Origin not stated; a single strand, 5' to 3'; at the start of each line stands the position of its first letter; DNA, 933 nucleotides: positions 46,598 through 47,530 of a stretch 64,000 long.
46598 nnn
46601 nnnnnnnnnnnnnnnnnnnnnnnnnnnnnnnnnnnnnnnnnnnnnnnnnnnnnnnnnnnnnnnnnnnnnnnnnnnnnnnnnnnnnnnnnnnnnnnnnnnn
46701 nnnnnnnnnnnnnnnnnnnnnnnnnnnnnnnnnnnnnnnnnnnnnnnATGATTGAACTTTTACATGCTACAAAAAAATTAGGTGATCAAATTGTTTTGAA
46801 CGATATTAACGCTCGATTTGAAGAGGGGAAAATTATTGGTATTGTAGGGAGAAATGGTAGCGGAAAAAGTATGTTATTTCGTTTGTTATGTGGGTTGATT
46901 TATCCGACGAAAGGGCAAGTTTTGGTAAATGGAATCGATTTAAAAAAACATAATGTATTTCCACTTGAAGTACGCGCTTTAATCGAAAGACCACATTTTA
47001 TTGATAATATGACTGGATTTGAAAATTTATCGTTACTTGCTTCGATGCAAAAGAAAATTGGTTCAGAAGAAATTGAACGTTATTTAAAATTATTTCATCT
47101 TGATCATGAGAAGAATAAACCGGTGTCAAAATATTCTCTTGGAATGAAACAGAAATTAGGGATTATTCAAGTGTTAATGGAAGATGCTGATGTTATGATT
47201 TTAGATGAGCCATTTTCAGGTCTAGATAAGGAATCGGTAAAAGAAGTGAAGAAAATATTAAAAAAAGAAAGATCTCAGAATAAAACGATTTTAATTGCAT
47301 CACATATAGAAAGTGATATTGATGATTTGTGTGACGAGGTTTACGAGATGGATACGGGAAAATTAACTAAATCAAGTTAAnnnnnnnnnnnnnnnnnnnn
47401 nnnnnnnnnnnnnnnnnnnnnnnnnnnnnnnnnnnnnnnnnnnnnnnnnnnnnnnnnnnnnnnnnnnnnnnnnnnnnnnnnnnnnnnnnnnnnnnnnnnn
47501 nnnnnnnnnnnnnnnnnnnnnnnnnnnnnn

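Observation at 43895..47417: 3.5-kb LanFEG-like cassette inserted into the conserved rplU-prp-rpmA-obg block, flanked by a duplicated terminator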

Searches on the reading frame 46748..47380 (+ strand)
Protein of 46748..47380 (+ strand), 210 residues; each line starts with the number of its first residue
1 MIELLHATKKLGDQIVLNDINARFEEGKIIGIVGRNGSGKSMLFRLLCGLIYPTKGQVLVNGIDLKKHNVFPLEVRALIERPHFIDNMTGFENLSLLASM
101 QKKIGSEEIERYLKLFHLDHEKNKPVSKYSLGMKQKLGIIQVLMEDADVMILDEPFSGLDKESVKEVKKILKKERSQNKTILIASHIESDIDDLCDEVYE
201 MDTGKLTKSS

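Call 7: search_protein_families(library=pfam, proteins=[window:46748-47380:+], max_evalue=0.1)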
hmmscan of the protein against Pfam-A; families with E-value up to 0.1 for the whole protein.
window:46748-47380:+ (210 aa): 12 families
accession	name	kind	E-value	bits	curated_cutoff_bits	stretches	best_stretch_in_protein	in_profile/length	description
PF00005.33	ABC_tran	-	1.2e-30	107.4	25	1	17-156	1-136/137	ABC transporter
PF13304.12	AAA_21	-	1.8e-11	45.1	27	2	82-186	183-298/304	AAA domain, putative AbiEii toxin, Type IV TA system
PF02463.25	SMC_N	-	2.5e-05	24.3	40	0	28-44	25-41/220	RecF/RecN/SMC N terminal domain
PF13476.12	AAA_23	-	0.0035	18.5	27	1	24-70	17-63/201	AAA domain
PF02181.28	FH2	-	0.0087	15.7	34.8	1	161-207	68-113/372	Formin Homology 2 Domain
PF02572.21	CobA_CobO_BtuR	-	0.028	15.1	25.7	1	130-204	78-156/172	ATP:corrinoid adenosyltransferase BtuR/CobO/CobP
PF13555.12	AAA_29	-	0.037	14.2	27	1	23-55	18-50/61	P-loop containing region of AAA domain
PF01926.29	MMR_HSR1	-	0.047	14.2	21.9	0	30-49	2-21/113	50S ribosome-binding GTPase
PF01580.24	FtsK_SpoIIIE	-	0.054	13.4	24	1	32-115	44-122/221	FtsK/SpoIIIE family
PF13401.12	AAA_22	-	0.056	14.2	27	0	27-74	5-33/130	AAA domain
PF13558.12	SbcC_Walker_B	-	0.06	14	27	0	147-172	64-89/90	SbcC/RAD50-like, Walker B motif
PF25199.1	nSTAND_NTPase5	-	0.075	13.3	34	0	20-52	32-66/145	Novel STAND NTPase 5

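Call 8: search_protein_families(library=ncbifam, proteins=[window:46748-47380:+], max_evalue=0.1)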
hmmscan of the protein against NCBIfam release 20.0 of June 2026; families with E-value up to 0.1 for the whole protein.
window:46748-47380:+ (210 aa): 196 families (the best 25 are shown)
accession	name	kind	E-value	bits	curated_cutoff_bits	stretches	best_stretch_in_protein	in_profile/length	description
TIGR03740.1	galliderm_ABC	subfamily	2.2e-45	155.1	309.75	1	6-207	5-203/223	lantibiotic protection ABC transporter ATP-binding subunit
TIGR01188.1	drrA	subfamily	1.8e-41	142.4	312.45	1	9-208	1-204/302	daunorubicin resistance ABC transporter, ATP-binding protein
TIGR03522.1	GldA_ABC_ATP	equivalog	4.1e-34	118.4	402.6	1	4-207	5-211/301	gliding motility-associated ABC transporter ATP-binding subunit GldA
NF047568.1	PSM_export_PmtC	equivalog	1.7e-33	116.3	375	1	3-206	2-198/290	phenol-soluble modulin export ABC transporter ATP-binding protein PmtC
TIGR04521.1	ECF_ATPase_2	equivalog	1.4e-31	109.6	330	2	101-208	116-225/279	energy-coupling factor transporter ATPase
TIGR04406.1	LPS_export_lptB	equivalog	1.6e-30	106.1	240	1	6-207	6-214/239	LPS export ABC transporter ATP-binding protein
NF010061.0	PRK13538.1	equivalog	2.6e-30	105.5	195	1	10-189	14-194/211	cytochrome c biogenesis heme-transporting ATPase CcmA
TIGR01189.1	ccmA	equivalog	9.9e-30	103.7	131.6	1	12-192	11-191/198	heme ABC exporter ATP-binding protein CcmA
NF000355.4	ribo_prot_ABC_F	equivalog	1.1e-29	103.8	380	1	2-208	3-194/499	ribosomal protection-like ABC-F family protein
TIGR03608.1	L_ocin_972_ABC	subfamily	1.3e-29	103.1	254.85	1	6-199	3-204/206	putative bacteriocin export ABC transporter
NF047565.1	PSM_export_PmtA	equivalog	3.2e-29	102.1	350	1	13-206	13-206/282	phenol-soluble modulin export ABC transporter ATP-binding protein PmtA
NF040873.1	AztA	equivalog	1.7e-28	99.5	220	1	12-192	3-183/191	zinc ABC transporter ATP-binding protein AztA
TIGR04520.1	ECF_ATPase_1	equivalog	1.4e-27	96.8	315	2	12-71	13-73/269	energy-coupling factor transporter ATPase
TIGR00968.1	3a0106s01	subfamily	6.9e-27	94.5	342.75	1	3-207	2-210/237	sulfate ABC transporter ATP-binding protein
TIGR01166.1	cbiO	subfamily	1.6e-26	93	211.8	2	107-186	106-185/190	cobalt ABC transporter, ATP-binding protein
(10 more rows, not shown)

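Call 19: find_encoding_contigs(protein=window:46748-47380:+, flank=10000, max_places=10)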
Protein window:46748-47380:+ (210 aa): 9 contigs read that carry it; 8 places shown.
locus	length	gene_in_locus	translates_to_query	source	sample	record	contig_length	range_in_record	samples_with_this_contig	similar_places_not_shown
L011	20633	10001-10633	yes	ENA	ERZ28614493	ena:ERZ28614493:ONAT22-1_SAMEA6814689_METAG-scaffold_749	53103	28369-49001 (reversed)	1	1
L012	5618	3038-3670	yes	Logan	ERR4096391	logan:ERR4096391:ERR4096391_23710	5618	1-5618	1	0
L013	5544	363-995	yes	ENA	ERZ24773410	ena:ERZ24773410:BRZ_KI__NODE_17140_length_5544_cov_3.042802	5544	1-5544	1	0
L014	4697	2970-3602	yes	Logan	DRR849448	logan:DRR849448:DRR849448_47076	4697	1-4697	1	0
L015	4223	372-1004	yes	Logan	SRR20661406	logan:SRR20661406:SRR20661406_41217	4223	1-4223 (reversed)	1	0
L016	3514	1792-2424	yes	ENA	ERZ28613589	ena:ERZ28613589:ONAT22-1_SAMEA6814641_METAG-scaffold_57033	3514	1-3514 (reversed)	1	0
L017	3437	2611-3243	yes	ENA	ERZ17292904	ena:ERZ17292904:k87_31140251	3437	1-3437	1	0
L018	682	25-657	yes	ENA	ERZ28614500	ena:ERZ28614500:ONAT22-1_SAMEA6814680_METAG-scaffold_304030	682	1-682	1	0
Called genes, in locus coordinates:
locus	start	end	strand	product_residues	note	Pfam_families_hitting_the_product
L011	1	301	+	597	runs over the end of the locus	PF02518:HATPase_c (weak), PF13589:HATPase_c_3, PF01119:DNA_mis_repair, PF08676:MutL_C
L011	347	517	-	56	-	-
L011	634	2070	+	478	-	PF00587:tRNA-synt_2b, PF03129:HGTP_anticodon, PF09180:ProRS-C_1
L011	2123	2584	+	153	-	-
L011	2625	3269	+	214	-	PF20582:UPF0758_N, PF04002:RadC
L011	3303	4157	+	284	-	PF04085:MreC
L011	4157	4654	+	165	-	PF04093:MreD (weak)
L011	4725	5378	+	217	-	PF01551:Peptidase_M23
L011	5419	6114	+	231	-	PF02163:Peptidase_M50, PF13398:Peptidase_M50B (weak)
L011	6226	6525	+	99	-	PF00829:Ribosomal_L21p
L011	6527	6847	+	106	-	PF04327:Peptidase_Prp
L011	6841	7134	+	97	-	PF01016:Ribosomal_L27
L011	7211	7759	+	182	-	-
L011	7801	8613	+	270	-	-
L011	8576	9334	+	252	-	-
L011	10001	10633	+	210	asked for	PF00005:ABC_tran, PF13304:AAA_21 (weak)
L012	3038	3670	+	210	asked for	PF00005:ABC_tran, PF13304:AAA_21 (weak)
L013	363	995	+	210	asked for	PF00005:ABC_tran, PF13304:AAA_21 (weak)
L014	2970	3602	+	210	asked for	PF00005:ABC_tran, PF13304:AAA_21 (weak)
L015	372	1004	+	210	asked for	PF00005:ABC_tran, PF13304:AAA_21 (weak)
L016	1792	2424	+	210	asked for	PF00005:ABC_tran, PF13304:AAA_21 (weak)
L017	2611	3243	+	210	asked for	PF00005:ABC_tran, PF13304:AAA_21 (weak)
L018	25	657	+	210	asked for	PF00005:ABC_tran, PF13304:AAA_21 (weak)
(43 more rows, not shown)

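Call 22: find_homologous_proteins(query=window:46748-47380:+, max_evalue=1e-20)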
Query window:46748-47380:+ (210 aa): 7455 proteins with E <= 1e-20 among 8000 candidates; the best 120 are listed.
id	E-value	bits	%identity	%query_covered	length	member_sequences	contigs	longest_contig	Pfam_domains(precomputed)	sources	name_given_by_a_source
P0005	3.5e-127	440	98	100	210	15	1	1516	PF00005.34,PF02463.26,PF13304.13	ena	-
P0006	1.3e-77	278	62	100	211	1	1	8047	PF00005.34,PF13304.13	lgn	-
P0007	3.3e-77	277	65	99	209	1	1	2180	PF00005.34,PF02463.26,PF13304.13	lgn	-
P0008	2.8e-74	267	61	99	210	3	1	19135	PF00005.34,PF02463.26,PF13304.13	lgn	-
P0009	1.0e-73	265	62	99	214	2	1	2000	PF00005.34,PF02463.26,PF13304.13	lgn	-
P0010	3.4e-70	254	58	99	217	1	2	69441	PF00005.34,PF13304.13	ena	-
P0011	4.0e-70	254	58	99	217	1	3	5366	PF00005.34,PF13304.13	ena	-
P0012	4.7e-70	254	58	99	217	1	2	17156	PF00005.34,PF13304.13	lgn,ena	-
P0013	5.4e-70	253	57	100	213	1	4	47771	PF00005.34,PF13304.13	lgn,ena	-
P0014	5.6e-70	253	58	98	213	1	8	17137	PF00005.34,PF13304.13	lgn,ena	-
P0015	6.2e-70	253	58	98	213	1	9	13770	PF00005.34,PF13304.13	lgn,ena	-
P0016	6.6e-70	253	58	98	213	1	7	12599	PF00005.34,PF13304.13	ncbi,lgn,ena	-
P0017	8.4e-70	253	58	98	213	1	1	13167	PF00005.34,PF13304.13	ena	-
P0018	1.5e-69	252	58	97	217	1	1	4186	PF00005.34,PF13304.13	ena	-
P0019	2.1e-69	251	58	98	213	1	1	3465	PF00005.34,PF13304.13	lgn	-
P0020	2.3e-69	251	58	98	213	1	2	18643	PF00005.34,PF13304.13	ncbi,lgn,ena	-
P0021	2.3e-69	251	58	98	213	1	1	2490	PF00005.34,PF13304.13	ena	-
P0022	3.7e-69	251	58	98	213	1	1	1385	PF00005.34,PF13304.13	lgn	-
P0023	4.6e-69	250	58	98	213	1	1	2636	PF00005.34,PF13304.13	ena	-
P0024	5.8e-69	250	54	100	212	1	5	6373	PF00005.34,PF13304.13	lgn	-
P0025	7.1e-69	250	58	98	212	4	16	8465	PF00005.34,PF13304.13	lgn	-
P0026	8.2e-69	250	54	100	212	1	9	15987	PF00005.34,PF13304.13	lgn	-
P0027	2.5e-68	248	57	98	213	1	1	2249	PF00005.34,PF13304.13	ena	-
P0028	3.3e-68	248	58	100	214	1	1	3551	PF00005.34,PF13304.13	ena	-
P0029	7.7e-68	246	53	99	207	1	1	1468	PF00005.34,PF13304.13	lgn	-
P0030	7.9e-68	246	53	99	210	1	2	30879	PF00005.34,PF13304.13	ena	-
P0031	9.4e-68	246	57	100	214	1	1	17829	PF00005.34,PF13304.13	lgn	-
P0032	1.3e-67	246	53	99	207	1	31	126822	PF00005.34,PF13304.13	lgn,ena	-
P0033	1.8e-67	245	52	99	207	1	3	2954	PF00005.34,PF13304.13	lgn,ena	-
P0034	2.4e-67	245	57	100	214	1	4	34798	PF00005.34,PF13304.13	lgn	-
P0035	2.9e-67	244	57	98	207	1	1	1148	PF00005.34,PF13304.13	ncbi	-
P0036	3.7e-67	244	56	98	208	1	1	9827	PF00005.34,PF13304.13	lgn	-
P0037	5.3e-67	244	53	99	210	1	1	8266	PF00005.34,PF13304.13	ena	-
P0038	5.8e-67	243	54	98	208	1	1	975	PF00005.34,PF13304.13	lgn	-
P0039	1.1e-66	243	52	99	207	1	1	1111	PF00005.34,PF13304.13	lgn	-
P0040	1.1e-66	243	58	98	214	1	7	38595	PF00005.34,PF13304.13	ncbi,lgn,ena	-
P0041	1.2e-66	242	58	98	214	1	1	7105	PF00005.34,PF13304.13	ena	-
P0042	1.6e-66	242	52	99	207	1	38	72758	PF00005.34,PF13304.13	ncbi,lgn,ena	-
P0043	1.6e-66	242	58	98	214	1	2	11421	PF00005.34,PF13304.13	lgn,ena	-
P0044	2.7e-66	241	55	100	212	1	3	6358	PF00005.34,PF13304.13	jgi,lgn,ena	-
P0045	3.1e-66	241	56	97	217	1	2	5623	PF00005.34,PF13304.13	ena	-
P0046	4.1e-66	241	55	100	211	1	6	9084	PF00005.34,PF13304.13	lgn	-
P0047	4.4e-66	241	56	98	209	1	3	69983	PF00005.34,PF13304.13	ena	-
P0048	6.1e-66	240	56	99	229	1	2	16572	PF00005.34,PF13304.13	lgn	-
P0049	6.5e-66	240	55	98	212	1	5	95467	PF00005.34,PF13304.13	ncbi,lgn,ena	-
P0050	7.8e-66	240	55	99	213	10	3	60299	PF00005.34,PF13304.13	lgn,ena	-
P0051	8.6e-66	240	52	99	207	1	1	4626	PF00005.34,PF13304.13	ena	-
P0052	9.1e-66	240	55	98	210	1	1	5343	PF00005.34,PF13304.13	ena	-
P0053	1.0e-65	239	54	99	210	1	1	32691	PF00005.34,PF13304.13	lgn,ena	-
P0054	1.2e-65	239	57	98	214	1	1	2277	PF00005.34,PF13304.13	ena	-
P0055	1.4e-65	239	56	98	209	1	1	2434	PF00005.34,PF13304.13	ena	-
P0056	2.8e-65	238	55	97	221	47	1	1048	PF00005.34,PF13304.13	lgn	-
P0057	2.8e-65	238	55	99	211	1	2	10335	PF00005.34,PF13304.13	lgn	-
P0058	3.2e-65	238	55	98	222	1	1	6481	PF00005.34,PF13304.13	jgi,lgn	-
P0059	3.6e-65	238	56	98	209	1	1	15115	PF00005.34,PF13304.13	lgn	-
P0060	3.6e-65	238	55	97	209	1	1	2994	PF00005.34,PF13304.13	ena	-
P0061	5.1e-65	237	53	98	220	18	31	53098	PF00005.34,PF13304.13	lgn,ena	-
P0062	5.4e-65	237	56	98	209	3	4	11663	PF00005.34,PF13304.13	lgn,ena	-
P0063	5.6e-65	237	54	98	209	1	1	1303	PF00005.34,PF13304.13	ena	-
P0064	5.6e-65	237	57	87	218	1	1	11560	PF00005.34,PF13304.13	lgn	-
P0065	6.8e-65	237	55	99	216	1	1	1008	PF00005.34,PF13304.13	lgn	-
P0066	7.3e-65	237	55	97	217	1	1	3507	PF00005.34,PF13304.13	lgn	-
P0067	7.3e-65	237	55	97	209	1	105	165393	PF00005.34,PF13304.13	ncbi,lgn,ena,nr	ncbi:MAG: ATP-binding cassette domain-containing protein [Bacilli bacterium]|nr:ATP-binding cassette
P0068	7.5e-65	237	56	98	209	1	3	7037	PF00005.34,PF13304.13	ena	-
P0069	8.4e-65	236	54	99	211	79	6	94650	PF00005.34,PF13304.13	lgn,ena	-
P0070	8.5e-65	236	54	99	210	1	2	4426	PF00005.34,PF13304.13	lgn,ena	-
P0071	8.9e-65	236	56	98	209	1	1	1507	PF00005.34,PF13304.13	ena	-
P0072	9.4e-65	236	54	98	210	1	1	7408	PF00005.34,PF13304.13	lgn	-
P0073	9.5e-65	236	52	99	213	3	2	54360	PF00005.34,PF13304.13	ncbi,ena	-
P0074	1.1e-64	236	55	97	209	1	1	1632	PF00005.34,PF13304.13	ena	-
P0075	1.1e-64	236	54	100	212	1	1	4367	PF00005.34,PF13304.13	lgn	-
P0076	1.1e-64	236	56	98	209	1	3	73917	PF00005.34,PF13304.13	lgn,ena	-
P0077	1.3e-64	236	57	88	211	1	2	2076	PF00005.34,PF13304.13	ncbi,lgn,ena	-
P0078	1.4e-64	236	55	98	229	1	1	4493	PF00005.34,PF13304.13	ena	-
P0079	1.4e-64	236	55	97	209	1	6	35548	PF00005.34,PF13304.13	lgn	-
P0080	1.6e-64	236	54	100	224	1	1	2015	PF00005.34,PF13304.13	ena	-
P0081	1.7e-64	235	54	99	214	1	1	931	PF00005.34,PF13304.13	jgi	jgi:ABC-2 type transport system ATP-binding protein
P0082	1.9e-64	235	54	98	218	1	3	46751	PF00005.34,PF13304.13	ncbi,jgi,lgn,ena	ncbi:MAG: ABC transporter ATP-binding protein [Bacilli bacterium]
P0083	2.1e-64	235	56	98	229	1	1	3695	PF00005.34,PF13304.13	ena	-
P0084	2.2e-64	235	56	98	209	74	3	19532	PF00005.34,PF13304.13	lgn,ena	-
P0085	3.5e-64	234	55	98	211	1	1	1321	PF00005.34,PF13304.13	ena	-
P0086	3.6e-64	234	52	100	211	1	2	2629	PF00005.34,PF13304.13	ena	-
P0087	3.9e-64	234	53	100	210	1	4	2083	PF00005.34,PF13304.13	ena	-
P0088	4.0e-64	234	54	99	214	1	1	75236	PF00005.34,PF13304.13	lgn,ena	-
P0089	4.0e-64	234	53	98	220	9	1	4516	PF00005.34,PF13304.13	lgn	-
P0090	4.5e-64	234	56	98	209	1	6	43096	PF00005.34,PF13304.13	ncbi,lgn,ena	-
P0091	5.0e-64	234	54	99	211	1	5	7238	PF00005.34,PF13304.13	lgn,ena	-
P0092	5.0e-64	234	52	100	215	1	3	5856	PF00005.34,PF13304.13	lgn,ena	-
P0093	5.0e-64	234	54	98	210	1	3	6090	PF00005.34,PF13304.13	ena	-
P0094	5.1e-64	234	56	98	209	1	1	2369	PF00005.34,PF13304.13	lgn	-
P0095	5.2e-64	234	54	99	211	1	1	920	PF00005.34,PF13304.13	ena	-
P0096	5.2e-64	234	53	99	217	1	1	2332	PF00005.34,PF13304.13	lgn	-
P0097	7.8e-64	233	52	100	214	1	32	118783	PF00005.34,PF13304.13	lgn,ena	-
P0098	8.4e-64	233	55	93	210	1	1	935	PF00005.34,PF13304.13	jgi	-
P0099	8.6e-64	233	54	98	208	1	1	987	PF00005.34,PF13304.13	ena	-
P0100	9.0e-64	233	53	98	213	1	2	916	PF00005.34,PF13304.13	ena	-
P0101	9.3e-64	233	54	98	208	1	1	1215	PF00005.34,PF13304.13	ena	-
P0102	9.3e-64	233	51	100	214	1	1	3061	PF00005.34,PF13304.13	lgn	-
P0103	1.0e-63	233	54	98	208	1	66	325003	PF00005.34,PF13304.13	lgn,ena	-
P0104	1.2e-63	233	53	99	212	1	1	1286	PF00005.34,PF13304.13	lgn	-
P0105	1.4e-63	232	51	99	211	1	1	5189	PF00005.34,PF13304.13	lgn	-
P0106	1.4e-63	232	52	99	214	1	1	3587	PF00005.34,PF13304.13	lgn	-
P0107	1.5e-63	232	51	100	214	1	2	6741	PF00005.34,PF13304.13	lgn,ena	-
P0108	1.5e-63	232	54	99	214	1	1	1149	PF00005.34,PF13304.13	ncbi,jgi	jgi:ABC-2 type transport system ATP-binding protein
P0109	1.6e-63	232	56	96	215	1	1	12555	PF00005.34,PF13304.13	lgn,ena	-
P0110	1.6e-63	232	52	96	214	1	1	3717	PF00005.34,PF13304.13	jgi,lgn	jgi:ABC-2 type transport system ATP-binding protein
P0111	1.7e-63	232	52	98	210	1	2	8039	PF00005.34,PF13304.13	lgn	-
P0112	1.7e-63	232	54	97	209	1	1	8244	PF00005.34,PF13304.13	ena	-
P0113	1.7e-63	232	54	98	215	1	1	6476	PF00005.34,PF13304.13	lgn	-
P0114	1.7e-63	232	53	98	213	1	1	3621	PF00005.34,PF13304.13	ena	-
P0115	1.7e-63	232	53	99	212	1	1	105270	PF00005.34,PF13304.13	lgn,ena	-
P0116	1.7e-63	232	51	100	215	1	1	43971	PF00005.34,PF13304.13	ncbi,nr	ncbi:MAG: ABC transporter ATP-binding protein [Clostridium sp.]|nr:ABC transporter ATP-binding prote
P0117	1.9e-63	232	53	98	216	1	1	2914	PF00005.34,PF13304.13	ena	-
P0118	1.9e-63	232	54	98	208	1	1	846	PF00005.34,PF13304.13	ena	-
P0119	1.9e-63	232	54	99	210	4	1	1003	PF00005.34,PF13304.13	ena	-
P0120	1.9e-63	232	54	98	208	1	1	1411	PF00005.34,PF13304.13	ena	-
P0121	1.9e-63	232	55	97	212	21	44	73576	PF00005.34,PF13304.13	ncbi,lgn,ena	-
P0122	2.0e-63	232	54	97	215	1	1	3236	PF00005.34,PF13304.13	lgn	-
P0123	2.0e-63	232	51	98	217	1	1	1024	PF00005.34,PF13304.13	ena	-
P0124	2.1e-63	232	51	100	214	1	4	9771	PF00005.34,PF13304.13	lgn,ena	-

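Call 24: find_encoding_contigs(protein=P0008, flank=6000, max_places=2)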
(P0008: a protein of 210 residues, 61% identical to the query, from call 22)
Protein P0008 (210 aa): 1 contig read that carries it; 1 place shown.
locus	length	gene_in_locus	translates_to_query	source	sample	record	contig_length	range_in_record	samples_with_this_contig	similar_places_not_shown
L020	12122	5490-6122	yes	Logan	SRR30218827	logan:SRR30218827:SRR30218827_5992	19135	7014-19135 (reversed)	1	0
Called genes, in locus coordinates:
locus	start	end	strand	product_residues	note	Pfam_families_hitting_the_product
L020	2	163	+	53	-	?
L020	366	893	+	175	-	PF01551:Peptidase_M23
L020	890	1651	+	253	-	PF02163:Peptidase_M50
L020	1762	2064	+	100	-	PF00829:Ribosomal_L21p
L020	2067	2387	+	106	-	PF04327:Peptidase_Prp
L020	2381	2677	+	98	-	PF01016:Ribosomal_L27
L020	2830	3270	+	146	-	-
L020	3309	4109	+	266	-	-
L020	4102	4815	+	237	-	-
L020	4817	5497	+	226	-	-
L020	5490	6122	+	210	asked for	PF02463:SMC_N (faint), PF00005:ABC_tran, PF13304:AAA_21 (faint)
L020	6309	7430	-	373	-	PF14659:Phage_int_SAM_3, PF00589:Phage_integrase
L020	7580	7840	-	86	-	-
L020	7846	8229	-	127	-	PF13443:HTH_26 (weak)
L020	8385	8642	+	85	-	PF01381:HTH_3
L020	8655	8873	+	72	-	-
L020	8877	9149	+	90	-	-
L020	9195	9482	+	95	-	-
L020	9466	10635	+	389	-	PF00176:SNF2-rel_dom (faint), PF04851:ResIII (faint), PF00271:Helicase_C (weak)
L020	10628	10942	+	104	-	-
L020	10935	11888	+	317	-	PF09588:YqaJ (weak)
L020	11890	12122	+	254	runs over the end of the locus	-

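Call 25: find_encoding_contigs(protein=P0006, flank=6000, max_places=2)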
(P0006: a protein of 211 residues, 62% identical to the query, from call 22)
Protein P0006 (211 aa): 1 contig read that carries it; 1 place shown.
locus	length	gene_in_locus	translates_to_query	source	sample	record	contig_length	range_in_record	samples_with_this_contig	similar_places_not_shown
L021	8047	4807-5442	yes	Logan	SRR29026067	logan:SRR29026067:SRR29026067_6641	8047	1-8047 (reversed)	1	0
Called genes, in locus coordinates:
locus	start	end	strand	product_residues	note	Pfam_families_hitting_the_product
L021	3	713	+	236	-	?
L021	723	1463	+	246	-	PF02163:Peptidase_M50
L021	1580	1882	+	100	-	PF00829:Ribosomal_L21p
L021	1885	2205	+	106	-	PF04327:Peptidase_Prp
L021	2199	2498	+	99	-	PF01016:Ribosomal_L27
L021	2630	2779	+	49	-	-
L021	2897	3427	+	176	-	-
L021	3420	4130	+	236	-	-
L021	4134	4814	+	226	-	-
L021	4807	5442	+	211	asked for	PF00005:ABC_tran, PF13304:AAA_21 (faint)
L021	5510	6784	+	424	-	PF01018:GTP1_OBG, PF02421:FeoB_N, PF01926:MMR_HSR1, PF09269:DUF1967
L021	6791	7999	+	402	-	PF13439:Glyco_transf_4, PF13477:Glyco_trans_4_2 (faint), PF13579:Glyco_trans_4_4 (weak), PF00534:Glycos_transf_1, PF13692:Glyco_trans_1_4, PF20706:GT4-conflict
